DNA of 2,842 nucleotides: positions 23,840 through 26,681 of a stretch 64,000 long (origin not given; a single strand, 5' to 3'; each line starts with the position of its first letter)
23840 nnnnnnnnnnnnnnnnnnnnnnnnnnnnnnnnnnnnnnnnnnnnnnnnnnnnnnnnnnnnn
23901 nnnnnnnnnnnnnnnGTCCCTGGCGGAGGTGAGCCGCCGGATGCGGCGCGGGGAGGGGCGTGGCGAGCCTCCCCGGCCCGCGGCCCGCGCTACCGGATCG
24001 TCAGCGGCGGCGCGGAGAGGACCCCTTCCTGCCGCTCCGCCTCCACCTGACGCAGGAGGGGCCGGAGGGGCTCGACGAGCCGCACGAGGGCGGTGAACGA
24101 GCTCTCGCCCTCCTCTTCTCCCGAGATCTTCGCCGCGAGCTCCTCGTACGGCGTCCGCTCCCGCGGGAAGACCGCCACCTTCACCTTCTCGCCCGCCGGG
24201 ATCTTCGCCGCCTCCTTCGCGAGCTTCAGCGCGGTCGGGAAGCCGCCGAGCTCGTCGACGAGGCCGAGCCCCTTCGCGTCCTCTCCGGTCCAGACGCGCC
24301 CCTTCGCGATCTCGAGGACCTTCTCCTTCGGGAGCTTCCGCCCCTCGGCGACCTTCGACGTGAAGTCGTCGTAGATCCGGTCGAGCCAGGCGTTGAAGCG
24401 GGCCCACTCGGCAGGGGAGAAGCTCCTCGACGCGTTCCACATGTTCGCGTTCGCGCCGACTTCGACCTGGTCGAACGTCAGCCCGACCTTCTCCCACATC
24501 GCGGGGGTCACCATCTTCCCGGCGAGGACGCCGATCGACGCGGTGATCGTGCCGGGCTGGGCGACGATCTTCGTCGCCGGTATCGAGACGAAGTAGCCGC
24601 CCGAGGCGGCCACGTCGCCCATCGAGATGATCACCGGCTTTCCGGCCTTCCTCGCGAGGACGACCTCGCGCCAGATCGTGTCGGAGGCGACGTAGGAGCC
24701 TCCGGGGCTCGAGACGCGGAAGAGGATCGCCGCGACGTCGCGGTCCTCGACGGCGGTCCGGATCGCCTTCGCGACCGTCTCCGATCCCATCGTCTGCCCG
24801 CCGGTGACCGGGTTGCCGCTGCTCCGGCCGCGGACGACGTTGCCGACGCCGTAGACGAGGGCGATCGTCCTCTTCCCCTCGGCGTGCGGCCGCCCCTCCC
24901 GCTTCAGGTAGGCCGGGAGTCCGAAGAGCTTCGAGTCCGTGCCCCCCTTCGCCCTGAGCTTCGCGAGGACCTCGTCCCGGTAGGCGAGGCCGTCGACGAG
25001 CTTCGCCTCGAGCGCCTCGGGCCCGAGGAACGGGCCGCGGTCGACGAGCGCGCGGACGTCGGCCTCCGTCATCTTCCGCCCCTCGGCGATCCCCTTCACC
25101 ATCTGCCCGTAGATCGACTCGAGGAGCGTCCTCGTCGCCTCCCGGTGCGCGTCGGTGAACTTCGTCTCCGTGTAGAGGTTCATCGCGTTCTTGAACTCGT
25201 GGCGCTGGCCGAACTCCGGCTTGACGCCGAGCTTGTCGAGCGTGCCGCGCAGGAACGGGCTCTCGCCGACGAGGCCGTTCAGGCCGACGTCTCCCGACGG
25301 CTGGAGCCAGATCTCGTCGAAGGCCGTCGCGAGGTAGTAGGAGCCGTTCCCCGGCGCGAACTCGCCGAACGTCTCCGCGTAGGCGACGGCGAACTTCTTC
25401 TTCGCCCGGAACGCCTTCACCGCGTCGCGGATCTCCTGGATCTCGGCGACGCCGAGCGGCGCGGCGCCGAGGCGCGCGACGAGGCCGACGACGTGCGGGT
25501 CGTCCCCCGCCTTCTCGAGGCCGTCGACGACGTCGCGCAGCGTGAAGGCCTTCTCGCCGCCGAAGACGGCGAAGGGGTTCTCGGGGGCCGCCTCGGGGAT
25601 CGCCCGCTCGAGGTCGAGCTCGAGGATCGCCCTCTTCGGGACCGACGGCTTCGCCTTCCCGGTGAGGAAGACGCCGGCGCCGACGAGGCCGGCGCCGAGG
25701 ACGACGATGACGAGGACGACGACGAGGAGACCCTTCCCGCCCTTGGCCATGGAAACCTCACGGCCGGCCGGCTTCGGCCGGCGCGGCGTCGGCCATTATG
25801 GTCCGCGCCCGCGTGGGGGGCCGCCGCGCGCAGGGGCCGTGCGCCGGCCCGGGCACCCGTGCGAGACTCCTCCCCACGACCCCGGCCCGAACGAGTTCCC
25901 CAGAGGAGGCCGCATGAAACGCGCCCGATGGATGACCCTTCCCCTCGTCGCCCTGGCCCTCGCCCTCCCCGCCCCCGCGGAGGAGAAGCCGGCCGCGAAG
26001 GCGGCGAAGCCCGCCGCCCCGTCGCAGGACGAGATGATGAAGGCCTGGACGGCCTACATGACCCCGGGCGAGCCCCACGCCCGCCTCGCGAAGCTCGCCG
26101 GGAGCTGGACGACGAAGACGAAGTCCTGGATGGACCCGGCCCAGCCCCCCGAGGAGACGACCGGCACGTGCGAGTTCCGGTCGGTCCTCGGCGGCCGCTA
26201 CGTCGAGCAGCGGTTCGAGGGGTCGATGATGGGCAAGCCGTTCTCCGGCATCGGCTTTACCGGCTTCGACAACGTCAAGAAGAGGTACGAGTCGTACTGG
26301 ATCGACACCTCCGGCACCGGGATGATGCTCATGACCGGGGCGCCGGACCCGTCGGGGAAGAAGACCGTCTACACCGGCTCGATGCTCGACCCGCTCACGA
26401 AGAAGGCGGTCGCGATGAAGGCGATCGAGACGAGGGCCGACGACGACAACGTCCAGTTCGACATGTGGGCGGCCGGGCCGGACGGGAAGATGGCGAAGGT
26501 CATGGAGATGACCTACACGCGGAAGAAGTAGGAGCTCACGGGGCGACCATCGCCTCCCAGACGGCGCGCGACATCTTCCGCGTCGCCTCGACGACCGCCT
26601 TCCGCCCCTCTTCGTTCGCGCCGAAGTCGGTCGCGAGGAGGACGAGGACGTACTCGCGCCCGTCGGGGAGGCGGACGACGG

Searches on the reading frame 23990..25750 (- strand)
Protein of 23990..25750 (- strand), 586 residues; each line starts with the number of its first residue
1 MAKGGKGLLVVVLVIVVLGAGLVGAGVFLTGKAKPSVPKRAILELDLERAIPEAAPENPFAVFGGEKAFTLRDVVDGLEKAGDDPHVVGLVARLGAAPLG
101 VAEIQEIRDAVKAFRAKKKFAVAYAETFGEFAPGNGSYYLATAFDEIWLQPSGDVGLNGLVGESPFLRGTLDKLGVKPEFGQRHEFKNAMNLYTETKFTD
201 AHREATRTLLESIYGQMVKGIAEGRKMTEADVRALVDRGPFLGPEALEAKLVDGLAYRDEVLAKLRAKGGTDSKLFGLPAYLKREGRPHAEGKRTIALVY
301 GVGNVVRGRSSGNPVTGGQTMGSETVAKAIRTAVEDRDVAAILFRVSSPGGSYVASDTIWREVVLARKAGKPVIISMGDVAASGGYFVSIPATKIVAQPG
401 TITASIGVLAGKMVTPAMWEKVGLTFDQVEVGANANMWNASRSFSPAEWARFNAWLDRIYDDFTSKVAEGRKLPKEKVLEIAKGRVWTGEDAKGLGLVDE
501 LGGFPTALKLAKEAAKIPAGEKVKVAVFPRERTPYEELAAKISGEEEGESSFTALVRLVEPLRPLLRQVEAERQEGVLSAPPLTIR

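Call 8: search_protein_families(library=pfam, proteins=[window:23990-25750:-], max_evalue=0.01)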
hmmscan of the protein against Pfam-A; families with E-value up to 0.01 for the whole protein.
window:23990-25750:- (586 aa): 3 families
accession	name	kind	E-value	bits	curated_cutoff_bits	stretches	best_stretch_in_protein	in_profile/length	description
PF01343.23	Peptidase_S49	-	1.1e-75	253.2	24.9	2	367-517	3-153/154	Peptidase family S49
PF01972.22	SDH_protease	-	0.0014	18.2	31.3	1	323-407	78-156/286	ClpP-like SDH-type serine proteinase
PF25145.1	NfeD1b_N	-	0.007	16.4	40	0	326-405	19-94/189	NfeD1b, N-terminal domain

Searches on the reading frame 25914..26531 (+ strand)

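Call 8: search_protein_families(library=pfam, proteins=[window:25914-26531:+], max_evalue=0.01)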
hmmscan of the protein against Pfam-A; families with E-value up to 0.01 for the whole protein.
window:25914-26531:+ (205 aa): 1 family
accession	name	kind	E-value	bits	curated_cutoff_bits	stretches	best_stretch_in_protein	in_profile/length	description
PF07617.17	DUF1579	-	2e-47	161.4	25.2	1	50-203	1-155/155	Protein of unknown function (DUF1579)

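Call 50: search_protein_families(library=ncbifam, proteins=[window:25914-26531:+], max_evalue=0.001)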
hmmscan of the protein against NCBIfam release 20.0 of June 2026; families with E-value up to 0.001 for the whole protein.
window:25914-26531:+ (205 aa): 0 families
